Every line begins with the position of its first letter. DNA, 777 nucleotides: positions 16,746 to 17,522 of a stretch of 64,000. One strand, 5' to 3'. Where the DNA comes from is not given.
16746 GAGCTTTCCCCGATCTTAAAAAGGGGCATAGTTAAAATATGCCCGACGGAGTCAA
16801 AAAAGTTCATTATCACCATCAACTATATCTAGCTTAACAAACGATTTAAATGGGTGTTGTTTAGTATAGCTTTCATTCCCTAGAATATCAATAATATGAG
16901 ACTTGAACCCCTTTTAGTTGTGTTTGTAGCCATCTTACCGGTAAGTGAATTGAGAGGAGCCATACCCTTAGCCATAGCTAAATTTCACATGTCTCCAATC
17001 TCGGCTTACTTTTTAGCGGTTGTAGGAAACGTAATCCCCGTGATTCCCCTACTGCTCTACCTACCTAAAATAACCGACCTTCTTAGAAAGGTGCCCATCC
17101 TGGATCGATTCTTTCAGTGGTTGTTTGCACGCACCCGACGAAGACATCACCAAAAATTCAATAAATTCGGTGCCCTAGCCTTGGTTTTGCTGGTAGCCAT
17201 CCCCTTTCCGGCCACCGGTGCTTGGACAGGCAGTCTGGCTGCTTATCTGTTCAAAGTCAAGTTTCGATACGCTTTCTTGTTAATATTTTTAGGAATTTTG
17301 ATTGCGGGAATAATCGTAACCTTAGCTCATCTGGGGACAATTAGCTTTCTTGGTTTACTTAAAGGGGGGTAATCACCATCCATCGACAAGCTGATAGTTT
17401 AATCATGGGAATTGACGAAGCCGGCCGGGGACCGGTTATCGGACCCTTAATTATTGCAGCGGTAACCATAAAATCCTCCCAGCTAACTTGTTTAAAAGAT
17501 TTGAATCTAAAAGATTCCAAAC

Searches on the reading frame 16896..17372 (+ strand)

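Call 22: search_protein_families(library=pfam, proteins=[window:16896-17372:+], max_evalue=0.01)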
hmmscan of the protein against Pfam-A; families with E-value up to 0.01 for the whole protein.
window:16896-17372:+ (158 aa): 1 family
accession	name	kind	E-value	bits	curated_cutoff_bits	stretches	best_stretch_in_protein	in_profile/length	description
PF06695.16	Sm_multidrug_ex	-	4.8e-39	134.1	30.7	1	18-140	1-121/121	Putative small multi-drug export protein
